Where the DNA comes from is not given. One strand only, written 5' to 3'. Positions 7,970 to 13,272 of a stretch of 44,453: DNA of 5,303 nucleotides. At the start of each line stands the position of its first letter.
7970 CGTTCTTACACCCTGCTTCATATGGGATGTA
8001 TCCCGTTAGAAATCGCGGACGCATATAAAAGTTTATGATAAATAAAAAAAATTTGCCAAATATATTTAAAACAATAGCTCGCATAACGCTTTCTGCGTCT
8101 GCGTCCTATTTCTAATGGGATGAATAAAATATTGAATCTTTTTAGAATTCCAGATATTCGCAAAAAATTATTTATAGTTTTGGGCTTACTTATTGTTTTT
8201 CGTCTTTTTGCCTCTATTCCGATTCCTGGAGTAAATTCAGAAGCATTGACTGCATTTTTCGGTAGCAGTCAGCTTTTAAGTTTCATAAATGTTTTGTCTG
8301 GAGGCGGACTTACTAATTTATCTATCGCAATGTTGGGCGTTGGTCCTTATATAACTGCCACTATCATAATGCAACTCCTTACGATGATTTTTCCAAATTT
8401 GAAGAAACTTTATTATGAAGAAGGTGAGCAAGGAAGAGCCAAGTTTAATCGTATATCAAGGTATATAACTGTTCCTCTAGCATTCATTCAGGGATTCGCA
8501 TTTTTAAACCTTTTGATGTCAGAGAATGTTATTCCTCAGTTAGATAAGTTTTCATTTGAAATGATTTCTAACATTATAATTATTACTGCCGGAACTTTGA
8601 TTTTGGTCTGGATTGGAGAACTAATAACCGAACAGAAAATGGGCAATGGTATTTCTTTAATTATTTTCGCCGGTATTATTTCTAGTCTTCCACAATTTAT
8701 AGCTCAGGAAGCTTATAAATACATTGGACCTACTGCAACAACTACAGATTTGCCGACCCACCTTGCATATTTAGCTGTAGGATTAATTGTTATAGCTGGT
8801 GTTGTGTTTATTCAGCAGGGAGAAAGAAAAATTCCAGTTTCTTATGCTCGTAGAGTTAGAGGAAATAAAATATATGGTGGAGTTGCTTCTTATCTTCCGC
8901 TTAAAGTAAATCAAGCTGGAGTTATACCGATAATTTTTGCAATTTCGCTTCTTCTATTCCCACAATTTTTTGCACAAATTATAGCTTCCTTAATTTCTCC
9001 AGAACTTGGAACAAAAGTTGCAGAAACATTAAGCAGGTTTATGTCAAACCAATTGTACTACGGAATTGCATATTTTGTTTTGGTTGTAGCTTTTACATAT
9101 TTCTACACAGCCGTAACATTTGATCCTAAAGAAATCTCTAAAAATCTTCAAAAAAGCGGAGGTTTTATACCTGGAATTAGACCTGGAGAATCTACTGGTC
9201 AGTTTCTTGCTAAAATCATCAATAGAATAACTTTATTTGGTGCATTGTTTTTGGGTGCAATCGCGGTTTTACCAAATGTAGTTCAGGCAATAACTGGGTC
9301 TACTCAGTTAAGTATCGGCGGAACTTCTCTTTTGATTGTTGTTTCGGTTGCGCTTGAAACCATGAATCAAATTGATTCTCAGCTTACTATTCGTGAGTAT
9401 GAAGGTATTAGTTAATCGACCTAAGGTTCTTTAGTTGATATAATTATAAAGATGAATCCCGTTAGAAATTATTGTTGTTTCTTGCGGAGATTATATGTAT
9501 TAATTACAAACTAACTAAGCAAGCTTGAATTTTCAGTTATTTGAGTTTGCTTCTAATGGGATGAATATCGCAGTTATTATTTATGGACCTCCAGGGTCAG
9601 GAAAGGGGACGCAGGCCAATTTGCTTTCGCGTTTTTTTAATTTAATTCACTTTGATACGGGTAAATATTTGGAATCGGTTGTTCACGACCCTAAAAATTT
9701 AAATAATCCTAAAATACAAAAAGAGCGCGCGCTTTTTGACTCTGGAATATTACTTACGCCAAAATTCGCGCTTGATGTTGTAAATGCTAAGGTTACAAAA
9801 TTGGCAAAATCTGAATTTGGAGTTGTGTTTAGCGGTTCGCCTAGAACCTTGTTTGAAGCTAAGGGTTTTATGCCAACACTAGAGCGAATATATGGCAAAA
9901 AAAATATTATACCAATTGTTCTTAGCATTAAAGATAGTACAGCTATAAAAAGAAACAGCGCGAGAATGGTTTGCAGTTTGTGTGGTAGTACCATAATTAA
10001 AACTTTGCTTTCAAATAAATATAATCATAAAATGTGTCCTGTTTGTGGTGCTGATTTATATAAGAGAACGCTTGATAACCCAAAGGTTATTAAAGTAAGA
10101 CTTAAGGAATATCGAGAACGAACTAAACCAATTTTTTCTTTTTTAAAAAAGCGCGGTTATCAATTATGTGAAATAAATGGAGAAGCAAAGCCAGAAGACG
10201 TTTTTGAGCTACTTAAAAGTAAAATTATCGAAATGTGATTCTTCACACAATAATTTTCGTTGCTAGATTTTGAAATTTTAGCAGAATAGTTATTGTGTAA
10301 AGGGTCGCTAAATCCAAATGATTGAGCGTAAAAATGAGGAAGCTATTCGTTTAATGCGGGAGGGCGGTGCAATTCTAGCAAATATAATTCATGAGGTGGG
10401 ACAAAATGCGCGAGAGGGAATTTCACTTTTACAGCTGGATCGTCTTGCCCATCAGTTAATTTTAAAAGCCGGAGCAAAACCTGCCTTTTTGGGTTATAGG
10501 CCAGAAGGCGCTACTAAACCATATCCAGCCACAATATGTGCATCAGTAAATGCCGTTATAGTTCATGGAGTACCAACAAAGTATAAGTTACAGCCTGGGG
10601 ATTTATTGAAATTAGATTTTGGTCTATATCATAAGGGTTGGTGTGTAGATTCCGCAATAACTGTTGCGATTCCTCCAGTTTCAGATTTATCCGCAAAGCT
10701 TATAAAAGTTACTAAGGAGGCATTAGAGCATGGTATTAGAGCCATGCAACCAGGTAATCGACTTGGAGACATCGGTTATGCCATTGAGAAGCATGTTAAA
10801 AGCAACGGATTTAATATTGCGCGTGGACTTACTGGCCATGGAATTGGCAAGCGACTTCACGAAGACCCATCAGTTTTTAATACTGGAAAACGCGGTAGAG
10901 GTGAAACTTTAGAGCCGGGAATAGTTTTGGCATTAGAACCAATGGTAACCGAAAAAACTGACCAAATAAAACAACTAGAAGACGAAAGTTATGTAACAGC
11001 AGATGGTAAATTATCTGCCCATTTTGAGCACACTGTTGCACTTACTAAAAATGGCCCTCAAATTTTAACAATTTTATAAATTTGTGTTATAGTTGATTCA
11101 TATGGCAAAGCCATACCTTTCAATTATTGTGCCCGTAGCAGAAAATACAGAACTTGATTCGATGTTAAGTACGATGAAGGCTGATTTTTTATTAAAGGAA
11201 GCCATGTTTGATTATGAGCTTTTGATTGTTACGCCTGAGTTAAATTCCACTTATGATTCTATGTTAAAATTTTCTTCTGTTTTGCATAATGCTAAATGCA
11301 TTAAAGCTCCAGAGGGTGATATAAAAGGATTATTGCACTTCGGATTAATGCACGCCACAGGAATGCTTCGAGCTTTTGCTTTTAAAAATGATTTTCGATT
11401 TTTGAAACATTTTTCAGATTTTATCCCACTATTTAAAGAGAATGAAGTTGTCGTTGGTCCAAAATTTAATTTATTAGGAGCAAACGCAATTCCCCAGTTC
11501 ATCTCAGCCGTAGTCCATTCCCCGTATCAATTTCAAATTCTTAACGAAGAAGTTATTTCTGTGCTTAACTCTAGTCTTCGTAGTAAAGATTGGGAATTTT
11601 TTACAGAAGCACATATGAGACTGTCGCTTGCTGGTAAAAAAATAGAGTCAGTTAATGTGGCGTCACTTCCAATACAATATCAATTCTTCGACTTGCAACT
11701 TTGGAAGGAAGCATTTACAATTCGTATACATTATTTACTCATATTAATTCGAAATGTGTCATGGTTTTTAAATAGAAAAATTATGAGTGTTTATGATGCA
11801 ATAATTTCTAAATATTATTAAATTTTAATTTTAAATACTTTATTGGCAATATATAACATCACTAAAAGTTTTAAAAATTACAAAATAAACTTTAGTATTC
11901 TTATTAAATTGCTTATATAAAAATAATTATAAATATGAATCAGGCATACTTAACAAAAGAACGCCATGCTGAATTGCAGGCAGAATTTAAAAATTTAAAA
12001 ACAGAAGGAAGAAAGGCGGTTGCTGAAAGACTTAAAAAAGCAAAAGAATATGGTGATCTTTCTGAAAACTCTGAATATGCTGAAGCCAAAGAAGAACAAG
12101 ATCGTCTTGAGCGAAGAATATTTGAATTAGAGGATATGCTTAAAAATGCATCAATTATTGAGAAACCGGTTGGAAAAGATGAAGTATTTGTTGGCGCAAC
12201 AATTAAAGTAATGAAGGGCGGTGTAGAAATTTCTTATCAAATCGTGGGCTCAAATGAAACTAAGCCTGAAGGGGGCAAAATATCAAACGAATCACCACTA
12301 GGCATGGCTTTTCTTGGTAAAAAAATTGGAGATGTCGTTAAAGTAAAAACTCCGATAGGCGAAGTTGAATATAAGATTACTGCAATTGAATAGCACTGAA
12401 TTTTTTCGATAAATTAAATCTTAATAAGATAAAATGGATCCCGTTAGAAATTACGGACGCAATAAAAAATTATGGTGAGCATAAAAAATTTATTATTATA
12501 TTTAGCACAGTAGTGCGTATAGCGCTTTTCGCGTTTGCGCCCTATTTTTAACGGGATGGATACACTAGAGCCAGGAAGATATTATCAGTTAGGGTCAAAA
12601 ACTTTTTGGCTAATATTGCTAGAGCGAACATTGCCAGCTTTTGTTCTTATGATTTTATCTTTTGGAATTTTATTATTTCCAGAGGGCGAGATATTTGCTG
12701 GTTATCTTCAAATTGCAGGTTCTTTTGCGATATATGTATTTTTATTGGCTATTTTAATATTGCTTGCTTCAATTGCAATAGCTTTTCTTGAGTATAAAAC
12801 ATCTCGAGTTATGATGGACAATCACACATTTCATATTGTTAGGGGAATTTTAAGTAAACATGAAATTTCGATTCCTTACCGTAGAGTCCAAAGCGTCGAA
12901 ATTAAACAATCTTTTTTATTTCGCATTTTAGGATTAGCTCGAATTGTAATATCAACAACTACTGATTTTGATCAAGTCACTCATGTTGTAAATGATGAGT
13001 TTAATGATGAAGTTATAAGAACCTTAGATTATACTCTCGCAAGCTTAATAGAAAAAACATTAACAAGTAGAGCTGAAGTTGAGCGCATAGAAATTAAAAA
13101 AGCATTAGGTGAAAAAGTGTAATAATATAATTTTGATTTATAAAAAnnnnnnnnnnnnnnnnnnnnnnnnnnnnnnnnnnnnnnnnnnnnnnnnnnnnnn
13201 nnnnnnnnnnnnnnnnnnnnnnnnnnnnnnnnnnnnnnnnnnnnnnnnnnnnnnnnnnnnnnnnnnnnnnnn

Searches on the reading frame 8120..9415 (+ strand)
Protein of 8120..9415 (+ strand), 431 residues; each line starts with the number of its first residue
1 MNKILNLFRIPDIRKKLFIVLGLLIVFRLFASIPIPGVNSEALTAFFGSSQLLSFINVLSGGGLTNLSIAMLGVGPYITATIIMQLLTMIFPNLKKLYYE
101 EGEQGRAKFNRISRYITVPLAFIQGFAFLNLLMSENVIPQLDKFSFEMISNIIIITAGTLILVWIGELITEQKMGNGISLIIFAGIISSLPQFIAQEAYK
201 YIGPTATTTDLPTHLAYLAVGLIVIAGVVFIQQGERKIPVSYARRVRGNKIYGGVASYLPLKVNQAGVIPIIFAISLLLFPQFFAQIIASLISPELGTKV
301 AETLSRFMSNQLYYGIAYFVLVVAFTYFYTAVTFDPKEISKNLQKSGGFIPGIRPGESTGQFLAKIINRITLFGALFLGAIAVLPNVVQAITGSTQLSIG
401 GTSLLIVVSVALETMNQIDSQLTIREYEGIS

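Call 14: search_protein_families(library=pfam, proteins=[window:8120-9415:+], max_evalue=0.001)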
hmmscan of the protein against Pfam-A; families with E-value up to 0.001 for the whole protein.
window:8120-9415:+ (431 aa): 1 family
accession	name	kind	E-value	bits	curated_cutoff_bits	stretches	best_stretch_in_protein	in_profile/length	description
PF00344.25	SecY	-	3.2e-104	349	32.2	1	68-415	1-306/306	SecY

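Call 24: find_homologous_proteins(query=window:8120-9415:+, max_evalue=1e-30)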
Query window:8120-9415:+ (431 aa): 8000 proteins with E <= 1e-30 among 8000 candidates; the best 120 are listed.
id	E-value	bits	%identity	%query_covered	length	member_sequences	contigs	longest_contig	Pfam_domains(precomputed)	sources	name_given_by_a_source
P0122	7.3e-241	818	89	100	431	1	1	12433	PF00344.26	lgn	-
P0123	1.2e-230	784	85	100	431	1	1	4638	PF00344.26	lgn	-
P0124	7.2e-228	775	84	100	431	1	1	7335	PF00344.26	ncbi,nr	ncbi:MAG: preprotein translocase subunit SecY [bacterium]|nr:preprotein translocase subunit SecY [ba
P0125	1.3e-222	757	81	100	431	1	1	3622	PF00344.26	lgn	-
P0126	5.3e-220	749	80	100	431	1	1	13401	PF00344.26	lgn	-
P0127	4.6e-215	733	79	100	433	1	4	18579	PF00344.26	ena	-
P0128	5.9e-211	719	78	100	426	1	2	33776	PF00344.26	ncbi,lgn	-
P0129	5.7e-210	716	77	100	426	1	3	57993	PF00344.26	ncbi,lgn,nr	ncbi:MAG: preprotein translocase subunit SecY [Candidatus Liptonbacteria bacterium]|nr:preprotein tr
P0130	9.4e-189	646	72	100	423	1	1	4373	PF00344.26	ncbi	-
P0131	3.4e-188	644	-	-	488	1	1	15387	PF00344.26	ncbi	-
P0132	3.9e-183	627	70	100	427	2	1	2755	PF00344.26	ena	-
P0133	2.1e-182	625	69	100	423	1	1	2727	PF00344.26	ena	-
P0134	7.8e-182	623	69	100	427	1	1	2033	PF00344.26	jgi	jgi:preprotein translocase subunit SecY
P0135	1.1e-181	623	69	100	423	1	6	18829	PF00344.26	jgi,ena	-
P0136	1.7e-181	622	70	100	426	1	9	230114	PF00344.26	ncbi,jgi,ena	ncbi:MAG TPA: preprotein translocase subunit SecY [Candidatus Paceibacterota bacterium]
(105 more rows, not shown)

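Call 76: find_encoding_contigs(protein=P0129, flank=10000, max_places=1)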
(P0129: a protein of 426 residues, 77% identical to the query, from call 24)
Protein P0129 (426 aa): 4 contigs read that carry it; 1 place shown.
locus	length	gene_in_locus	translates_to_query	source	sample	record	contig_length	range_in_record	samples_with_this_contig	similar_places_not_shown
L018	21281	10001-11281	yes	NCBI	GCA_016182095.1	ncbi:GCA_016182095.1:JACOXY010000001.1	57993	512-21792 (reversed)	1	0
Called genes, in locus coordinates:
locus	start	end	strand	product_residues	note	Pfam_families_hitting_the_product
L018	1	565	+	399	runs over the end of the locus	PF00009:GTP_EFTU, PF03144:GTP_EFTU_D2, PF03143:GTP_EFTU_D3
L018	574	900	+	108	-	PF00338:Ribosomal_S10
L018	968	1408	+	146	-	PF00297:Ribosomal_L3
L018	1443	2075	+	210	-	PF00573:Ribosomal_L4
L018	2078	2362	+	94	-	PF00276:Ribosomal_L23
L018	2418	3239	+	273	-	PF00181:Ribosomal_L2_N, PF03947:Ribosomal_L2_C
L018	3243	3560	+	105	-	PF00203:Ribosomal_S19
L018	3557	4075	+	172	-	PF00237:Ribosomal_L22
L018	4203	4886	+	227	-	PF13083:KH_KhpA-B (weak), PF07650:KH_2, PF00189:Ribosomal_S3_C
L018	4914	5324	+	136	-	PF00252:Ribosomal_L16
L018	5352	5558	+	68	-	PF00831:Ribosomal_L29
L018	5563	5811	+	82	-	PF00366:Ribosomal_S17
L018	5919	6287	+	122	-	PF00238:Ribosomal_L14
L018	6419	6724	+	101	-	PF00467:KOW (weak), PF17136:ribosomal_L24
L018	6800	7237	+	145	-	PF00281:Ribosomal_L5, PF00673:Ribosomal_L5_C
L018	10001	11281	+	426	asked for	PF00344:SecY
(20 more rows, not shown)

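Call 77: find_encoding_contigs(protein=P0122, flank=10000, max_places=1)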
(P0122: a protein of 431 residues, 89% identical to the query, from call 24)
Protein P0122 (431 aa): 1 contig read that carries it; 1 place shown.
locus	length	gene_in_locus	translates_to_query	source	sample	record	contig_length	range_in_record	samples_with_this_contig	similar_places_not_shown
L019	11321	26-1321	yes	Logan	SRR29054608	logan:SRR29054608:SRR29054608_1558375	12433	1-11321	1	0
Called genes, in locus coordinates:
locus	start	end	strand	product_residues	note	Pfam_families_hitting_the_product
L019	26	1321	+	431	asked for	PF00344:SecY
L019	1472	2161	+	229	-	PF00406:ADK, PF13207:AAA_17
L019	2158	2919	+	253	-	PF00557:Peptidase_M24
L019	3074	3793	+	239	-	-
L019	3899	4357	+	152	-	PF03449:GreA_GreB_N, PF01272:GreA_GreB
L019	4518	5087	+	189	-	PF03703:bPH_2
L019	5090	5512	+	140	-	-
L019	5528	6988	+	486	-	PF01336:tRNA_anti-codon, PF00152:tRNA-synt_2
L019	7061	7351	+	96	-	-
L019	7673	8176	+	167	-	PF00466:Ribosomal_L10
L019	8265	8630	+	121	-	PF16320:Ribosomal_L12_N, PF00542:Ribosomal_L12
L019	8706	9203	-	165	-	PF00383:dCMP_cyt_deam_1, PF14437:MafB19-deam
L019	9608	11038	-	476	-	PF04055:Radical_SAM, PF06968:BATS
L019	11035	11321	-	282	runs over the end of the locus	-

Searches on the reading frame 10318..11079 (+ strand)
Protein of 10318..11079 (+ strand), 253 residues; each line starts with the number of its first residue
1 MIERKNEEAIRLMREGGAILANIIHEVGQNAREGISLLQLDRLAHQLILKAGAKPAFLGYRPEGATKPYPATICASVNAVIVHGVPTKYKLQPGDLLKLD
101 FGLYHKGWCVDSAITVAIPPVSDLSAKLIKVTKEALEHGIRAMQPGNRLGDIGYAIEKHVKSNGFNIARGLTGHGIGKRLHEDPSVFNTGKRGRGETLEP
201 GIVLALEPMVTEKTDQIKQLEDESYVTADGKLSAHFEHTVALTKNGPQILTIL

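Call 14: search_protein_families(library=pfam, proteins=[window:10318-11079:+], max_evalue=0.001)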
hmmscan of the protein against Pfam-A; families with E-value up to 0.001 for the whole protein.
window:10318-11079:+ (253 aa): 1 family
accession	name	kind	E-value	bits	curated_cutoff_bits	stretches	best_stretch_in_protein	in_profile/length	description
PF00557.29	Peptidase_M24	-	1.2e-44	153.1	23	1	12-244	2-208/208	Metallopeptidase family M24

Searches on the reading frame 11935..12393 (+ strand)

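Call 29: search_protein_families(library=pfam, proteins=[window:11935-12393:+], max_evalue=0.01)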
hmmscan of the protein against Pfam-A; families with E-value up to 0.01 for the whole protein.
window:11935-12393:+ (152 aa): 3 families
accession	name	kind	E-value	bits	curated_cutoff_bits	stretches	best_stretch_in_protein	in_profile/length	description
PF03449.20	GreA_GreB_N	-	2.8e-24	85.5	24.5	1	5-74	2-71/71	Transcription elongation factor, N-terminal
PF01272.25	GreA_GreB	-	3.1e-22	78.8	26.9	1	81-152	3-76/77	Transcription elongation factor, GreA/GreB, C-term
PF15898.10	PRKG1_interact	-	0.0083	17.2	32.4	0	12-73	14-76/101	cGMP-dependent protein kinase interacting domain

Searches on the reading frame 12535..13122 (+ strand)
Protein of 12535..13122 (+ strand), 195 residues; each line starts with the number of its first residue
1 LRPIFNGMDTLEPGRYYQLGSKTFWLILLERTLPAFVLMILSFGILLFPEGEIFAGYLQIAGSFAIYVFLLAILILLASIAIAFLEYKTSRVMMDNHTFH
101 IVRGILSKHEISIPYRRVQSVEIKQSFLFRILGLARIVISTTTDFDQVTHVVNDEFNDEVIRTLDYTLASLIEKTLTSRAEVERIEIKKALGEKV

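Call 29: search_protein_families(library=pfam, proteins=[window:12535-13122:+], max_evalue=0.01)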
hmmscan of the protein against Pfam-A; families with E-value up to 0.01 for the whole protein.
window:12535-13122:+ (195 aa): 2 families
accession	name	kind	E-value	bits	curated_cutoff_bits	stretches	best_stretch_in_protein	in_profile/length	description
PF03703.20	bPH_2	-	2.1e-14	53.9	22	1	87-142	1-56/78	Bacterial PH domain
PF03706.18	LPG_synthase_TM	-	0.0075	16.2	33.4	1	21-98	107-183/302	Lysylphosphatidylglycerol synthase TM region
